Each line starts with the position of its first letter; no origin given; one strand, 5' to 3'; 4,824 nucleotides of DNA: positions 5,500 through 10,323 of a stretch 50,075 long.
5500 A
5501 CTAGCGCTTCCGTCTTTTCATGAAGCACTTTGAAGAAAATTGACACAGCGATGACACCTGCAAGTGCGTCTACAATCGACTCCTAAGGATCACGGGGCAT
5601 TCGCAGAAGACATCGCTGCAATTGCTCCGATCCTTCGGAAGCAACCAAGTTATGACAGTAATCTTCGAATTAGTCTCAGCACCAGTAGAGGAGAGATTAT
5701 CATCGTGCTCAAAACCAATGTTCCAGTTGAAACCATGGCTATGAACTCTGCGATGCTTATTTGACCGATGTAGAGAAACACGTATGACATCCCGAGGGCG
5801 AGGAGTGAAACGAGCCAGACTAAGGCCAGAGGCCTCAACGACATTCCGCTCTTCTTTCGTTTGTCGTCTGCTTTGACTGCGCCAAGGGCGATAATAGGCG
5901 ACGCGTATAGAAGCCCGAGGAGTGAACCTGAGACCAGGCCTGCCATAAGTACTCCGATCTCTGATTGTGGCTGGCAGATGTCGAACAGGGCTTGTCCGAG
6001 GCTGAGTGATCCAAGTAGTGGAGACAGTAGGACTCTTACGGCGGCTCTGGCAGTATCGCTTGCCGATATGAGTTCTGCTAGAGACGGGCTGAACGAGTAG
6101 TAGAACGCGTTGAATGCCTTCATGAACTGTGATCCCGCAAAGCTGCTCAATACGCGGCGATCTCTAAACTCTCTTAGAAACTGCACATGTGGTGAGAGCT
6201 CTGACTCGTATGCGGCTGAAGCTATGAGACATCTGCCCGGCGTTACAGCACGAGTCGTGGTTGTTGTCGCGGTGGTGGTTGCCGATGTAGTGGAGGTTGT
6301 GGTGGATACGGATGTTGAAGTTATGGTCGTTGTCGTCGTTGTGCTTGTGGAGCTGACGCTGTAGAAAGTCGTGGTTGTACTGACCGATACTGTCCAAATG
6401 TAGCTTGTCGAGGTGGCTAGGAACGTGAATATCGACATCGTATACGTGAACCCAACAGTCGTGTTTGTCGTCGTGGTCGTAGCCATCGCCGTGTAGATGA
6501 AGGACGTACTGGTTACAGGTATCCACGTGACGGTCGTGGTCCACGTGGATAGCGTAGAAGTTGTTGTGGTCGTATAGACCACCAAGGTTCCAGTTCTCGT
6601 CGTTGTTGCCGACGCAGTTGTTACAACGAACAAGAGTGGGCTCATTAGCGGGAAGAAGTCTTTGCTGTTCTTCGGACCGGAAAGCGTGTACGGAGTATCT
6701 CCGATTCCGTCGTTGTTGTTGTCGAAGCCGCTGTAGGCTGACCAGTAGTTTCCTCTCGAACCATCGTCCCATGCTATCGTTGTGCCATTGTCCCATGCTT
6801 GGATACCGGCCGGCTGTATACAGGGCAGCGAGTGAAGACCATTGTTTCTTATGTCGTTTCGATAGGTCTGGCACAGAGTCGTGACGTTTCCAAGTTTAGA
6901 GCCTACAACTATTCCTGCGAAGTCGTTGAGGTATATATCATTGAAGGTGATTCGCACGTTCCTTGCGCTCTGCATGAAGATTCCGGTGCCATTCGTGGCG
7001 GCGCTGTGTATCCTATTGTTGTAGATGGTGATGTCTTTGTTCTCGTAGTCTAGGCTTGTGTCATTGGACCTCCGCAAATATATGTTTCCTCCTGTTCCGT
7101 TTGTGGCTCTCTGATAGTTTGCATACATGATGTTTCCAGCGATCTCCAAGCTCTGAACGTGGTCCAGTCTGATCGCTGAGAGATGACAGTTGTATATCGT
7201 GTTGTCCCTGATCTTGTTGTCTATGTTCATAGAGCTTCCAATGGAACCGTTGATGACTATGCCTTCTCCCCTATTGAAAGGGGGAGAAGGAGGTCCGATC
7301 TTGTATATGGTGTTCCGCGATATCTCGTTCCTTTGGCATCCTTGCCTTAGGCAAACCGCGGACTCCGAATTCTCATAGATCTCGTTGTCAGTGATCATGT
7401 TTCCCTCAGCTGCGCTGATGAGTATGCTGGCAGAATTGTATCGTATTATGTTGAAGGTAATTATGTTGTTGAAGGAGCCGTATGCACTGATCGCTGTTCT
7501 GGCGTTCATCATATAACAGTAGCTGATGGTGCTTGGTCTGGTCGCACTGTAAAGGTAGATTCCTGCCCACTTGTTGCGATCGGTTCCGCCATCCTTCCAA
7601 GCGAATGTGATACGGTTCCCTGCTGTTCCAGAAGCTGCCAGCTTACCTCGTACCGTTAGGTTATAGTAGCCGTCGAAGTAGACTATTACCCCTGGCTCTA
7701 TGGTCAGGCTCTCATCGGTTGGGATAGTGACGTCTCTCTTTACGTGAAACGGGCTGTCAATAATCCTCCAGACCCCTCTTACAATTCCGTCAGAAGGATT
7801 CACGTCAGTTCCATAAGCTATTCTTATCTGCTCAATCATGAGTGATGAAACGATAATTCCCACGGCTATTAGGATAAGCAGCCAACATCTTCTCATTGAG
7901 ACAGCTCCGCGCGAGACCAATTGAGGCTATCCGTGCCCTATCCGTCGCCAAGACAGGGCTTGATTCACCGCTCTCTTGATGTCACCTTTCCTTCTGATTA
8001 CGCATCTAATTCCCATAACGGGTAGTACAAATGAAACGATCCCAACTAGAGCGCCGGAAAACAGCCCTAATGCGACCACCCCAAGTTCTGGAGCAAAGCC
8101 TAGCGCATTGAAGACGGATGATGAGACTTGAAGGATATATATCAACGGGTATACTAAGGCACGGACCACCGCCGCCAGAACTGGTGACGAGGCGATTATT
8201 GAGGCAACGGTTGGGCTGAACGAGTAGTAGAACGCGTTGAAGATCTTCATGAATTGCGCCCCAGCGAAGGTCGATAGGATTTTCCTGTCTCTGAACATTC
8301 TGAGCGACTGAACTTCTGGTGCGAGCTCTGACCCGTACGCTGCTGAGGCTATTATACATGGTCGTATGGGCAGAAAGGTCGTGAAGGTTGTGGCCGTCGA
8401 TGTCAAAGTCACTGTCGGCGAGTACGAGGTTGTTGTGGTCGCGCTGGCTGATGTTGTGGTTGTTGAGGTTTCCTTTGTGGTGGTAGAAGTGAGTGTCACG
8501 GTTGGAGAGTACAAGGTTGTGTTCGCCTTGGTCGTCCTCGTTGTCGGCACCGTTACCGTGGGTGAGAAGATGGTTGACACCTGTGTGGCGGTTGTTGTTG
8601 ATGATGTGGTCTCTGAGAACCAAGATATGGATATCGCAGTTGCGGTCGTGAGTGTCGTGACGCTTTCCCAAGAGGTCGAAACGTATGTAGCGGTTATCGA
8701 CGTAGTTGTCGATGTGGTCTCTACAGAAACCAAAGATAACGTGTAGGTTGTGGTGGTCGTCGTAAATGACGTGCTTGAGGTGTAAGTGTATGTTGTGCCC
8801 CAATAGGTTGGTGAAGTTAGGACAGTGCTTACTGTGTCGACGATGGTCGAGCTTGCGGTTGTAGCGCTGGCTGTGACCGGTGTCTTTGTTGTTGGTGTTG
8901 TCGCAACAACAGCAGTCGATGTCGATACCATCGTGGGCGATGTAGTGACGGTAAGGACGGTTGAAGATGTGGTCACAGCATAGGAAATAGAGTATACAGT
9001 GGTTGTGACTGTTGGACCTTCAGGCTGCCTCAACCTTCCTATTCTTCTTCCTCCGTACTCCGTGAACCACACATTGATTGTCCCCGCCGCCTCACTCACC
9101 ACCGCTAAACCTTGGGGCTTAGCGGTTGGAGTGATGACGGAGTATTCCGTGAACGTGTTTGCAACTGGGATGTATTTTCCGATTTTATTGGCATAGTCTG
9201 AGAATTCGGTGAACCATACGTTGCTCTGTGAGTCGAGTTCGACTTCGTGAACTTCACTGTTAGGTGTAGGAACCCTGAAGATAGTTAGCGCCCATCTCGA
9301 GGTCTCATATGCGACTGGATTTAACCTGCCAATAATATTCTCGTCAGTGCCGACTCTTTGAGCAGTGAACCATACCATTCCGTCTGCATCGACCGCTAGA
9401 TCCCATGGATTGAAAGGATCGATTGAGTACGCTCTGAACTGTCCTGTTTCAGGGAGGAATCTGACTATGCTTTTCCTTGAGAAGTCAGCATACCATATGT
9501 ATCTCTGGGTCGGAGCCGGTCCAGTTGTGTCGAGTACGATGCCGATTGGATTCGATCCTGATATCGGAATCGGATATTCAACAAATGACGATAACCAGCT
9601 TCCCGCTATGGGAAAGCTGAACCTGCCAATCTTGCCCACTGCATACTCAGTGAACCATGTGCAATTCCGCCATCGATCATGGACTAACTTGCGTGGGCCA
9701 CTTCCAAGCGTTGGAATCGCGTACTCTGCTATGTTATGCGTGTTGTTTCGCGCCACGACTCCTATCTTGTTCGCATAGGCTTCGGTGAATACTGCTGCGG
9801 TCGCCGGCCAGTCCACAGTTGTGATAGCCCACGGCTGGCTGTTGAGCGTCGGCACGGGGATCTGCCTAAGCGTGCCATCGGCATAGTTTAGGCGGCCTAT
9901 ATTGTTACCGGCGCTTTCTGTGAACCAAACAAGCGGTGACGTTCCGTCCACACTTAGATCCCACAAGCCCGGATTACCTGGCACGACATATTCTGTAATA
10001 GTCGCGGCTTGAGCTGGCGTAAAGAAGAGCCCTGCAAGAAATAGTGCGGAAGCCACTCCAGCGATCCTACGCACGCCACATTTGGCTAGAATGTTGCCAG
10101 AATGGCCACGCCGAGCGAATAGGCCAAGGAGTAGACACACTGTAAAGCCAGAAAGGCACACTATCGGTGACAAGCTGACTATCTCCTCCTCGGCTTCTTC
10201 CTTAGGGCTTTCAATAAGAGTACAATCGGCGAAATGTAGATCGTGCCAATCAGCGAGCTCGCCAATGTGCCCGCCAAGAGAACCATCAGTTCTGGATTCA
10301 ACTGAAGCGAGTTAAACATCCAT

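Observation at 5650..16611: Five-gene tandem array of modular surface proteins: swappable head + Thr/Ser stalk + one shared Cys-box membrane anchor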

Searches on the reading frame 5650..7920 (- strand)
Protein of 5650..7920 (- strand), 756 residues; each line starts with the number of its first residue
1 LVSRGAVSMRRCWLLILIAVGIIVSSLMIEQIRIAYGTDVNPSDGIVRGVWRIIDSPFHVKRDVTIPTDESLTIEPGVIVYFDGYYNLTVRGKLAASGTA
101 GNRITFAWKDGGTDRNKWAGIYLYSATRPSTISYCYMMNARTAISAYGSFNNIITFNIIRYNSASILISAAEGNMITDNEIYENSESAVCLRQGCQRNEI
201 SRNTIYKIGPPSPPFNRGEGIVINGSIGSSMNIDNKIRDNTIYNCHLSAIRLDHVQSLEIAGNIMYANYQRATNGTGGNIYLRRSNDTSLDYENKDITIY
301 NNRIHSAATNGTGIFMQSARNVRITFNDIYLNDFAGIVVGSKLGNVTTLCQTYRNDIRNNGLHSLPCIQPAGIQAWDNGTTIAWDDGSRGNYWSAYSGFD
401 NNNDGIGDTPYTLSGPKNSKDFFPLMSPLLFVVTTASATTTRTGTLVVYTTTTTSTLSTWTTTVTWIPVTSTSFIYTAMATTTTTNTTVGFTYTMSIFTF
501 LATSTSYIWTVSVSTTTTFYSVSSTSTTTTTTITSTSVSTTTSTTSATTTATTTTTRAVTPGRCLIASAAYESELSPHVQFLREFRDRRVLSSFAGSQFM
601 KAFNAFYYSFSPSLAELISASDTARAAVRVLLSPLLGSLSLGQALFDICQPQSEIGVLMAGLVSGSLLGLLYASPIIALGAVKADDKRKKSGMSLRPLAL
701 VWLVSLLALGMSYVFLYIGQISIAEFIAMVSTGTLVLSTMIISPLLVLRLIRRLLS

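Call 3: search_protein_families(library=pfam, proteins=[window:5650-7920:-], max_evalue=0.01)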
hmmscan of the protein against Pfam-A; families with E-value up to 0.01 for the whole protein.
window:5650-7920:- (756 aa): 2 families
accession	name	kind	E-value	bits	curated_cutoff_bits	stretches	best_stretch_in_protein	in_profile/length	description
PF13229.12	Beta_helix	-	5.5e-17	62.3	25.9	2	119-282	1-153/158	Right handed beta helix region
PF05048.19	NosD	-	1e-13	51.6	23.6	2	116-281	36-185/212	Periplasmic copper-binding protein (NosD)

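Call 4: search_protein_families(library=ncbifam, proteins=[window:5650-7920:-], max_evalue=0.01)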
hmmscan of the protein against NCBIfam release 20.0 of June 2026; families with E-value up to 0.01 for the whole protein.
window:5650-7920:- (756 aa): 2 families
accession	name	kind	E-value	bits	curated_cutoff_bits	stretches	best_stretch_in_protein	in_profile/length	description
NF041770.1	CFI_box_CTERM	domain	8.6e-21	73.5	40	1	564-635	1-68/69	CFI-box-CTERM domain-containing protein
TIGR04247.1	NosD_copper_fam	subfamily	3.7e-14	52.1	300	1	295-412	228-327/377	nitrous oxide reductase family maturation protein NosD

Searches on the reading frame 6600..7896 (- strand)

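Call 64: search_solved_structures(query=window:6600-7896:-, max_evalue=0.01)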
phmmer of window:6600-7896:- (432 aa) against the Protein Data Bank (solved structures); distinct sequences matched with E-value up to 0.01: 2.
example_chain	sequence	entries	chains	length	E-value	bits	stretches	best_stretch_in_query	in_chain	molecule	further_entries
2kzw_A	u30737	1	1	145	2.4e-09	39.8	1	375-421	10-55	Uncharacterized protein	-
7o0y_A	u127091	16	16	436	0.00049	22.3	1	373-404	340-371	Probable ABC transporter binding protein NosD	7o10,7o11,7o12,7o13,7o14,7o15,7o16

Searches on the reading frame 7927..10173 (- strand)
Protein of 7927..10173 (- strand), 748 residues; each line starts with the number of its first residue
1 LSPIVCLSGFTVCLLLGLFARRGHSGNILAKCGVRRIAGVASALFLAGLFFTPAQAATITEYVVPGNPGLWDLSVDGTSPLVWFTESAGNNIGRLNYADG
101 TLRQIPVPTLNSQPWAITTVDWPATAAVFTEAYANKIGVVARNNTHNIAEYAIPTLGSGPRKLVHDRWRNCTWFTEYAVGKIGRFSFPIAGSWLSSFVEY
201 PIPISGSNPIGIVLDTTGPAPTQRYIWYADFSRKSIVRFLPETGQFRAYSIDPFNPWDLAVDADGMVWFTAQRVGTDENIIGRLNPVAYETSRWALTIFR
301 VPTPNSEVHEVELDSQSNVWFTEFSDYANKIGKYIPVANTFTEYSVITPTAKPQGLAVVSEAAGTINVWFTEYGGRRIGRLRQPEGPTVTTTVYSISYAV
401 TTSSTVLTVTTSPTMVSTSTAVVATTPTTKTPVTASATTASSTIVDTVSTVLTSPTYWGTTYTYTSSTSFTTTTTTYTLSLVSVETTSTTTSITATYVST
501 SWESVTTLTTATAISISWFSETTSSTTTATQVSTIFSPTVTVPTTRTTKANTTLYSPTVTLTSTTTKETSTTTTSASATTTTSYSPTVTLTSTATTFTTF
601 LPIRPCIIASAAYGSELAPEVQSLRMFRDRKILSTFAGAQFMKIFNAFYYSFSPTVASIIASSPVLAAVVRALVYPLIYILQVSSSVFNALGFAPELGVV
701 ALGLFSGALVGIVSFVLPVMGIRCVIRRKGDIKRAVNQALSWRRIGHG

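Call 3: search_protein_families(library=pfam, proteins=[window:7927-10173:-], max_evalue=0.01)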
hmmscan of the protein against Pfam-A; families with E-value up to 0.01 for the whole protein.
window:7927-10173:- (748 aa): 1 family
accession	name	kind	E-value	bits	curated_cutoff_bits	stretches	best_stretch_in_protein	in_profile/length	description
PF24684.1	Vgb_lyase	-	1.9e-45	155.4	50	2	57-323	43-282/290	Virginiamycin B lyase family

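Call 4: search_protein_families(library=ncbifam, proteins=[window:7927-10173:-], max_evalue=0.01)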
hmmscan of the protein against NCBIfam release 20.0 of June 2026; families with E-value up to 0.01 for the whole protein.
window:7927-10173:- (748 aa): 3 families
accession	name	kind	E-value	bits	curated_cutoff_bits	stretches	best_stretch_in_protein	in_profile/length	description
NF000096.1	stregra_B_VgbB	exception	2.9e-32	112.1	600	3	57-185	129-251/295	streptogramin B lyase Vgb(B)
NF000022.1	stregra_B_VgbA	exception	2.1e-29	102.6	600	2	172-382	70-252/299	streptogramin B lyase Vgb(A)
NF041770.1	CFI_box_CTERM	domain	8.5e-20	70.3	40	1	606-678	1-69/69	CFI-box-CTERM domain-containing protein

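Call 22: search_solved_structures(query=window:7927-10173:-, max_evalue=0.001, show_alignments=1)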
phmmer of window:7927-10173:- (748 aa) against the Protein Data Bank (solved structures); distinct sequences matched with E-value up to 0.001: 3.
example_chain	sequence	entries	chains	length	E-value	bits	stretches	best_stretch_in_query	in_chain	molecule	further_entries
2qc5_A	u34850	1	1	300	2e-25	92.5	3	250-382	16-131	Streptogramin B lactonase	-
2z2n_A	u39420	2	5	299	8.7e-25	90.4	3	58-186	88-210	virginiamycin B lyase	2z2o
2z2p_A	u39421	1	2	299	9.1e-23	83.7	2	58-213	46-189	Virginiamycin B lyase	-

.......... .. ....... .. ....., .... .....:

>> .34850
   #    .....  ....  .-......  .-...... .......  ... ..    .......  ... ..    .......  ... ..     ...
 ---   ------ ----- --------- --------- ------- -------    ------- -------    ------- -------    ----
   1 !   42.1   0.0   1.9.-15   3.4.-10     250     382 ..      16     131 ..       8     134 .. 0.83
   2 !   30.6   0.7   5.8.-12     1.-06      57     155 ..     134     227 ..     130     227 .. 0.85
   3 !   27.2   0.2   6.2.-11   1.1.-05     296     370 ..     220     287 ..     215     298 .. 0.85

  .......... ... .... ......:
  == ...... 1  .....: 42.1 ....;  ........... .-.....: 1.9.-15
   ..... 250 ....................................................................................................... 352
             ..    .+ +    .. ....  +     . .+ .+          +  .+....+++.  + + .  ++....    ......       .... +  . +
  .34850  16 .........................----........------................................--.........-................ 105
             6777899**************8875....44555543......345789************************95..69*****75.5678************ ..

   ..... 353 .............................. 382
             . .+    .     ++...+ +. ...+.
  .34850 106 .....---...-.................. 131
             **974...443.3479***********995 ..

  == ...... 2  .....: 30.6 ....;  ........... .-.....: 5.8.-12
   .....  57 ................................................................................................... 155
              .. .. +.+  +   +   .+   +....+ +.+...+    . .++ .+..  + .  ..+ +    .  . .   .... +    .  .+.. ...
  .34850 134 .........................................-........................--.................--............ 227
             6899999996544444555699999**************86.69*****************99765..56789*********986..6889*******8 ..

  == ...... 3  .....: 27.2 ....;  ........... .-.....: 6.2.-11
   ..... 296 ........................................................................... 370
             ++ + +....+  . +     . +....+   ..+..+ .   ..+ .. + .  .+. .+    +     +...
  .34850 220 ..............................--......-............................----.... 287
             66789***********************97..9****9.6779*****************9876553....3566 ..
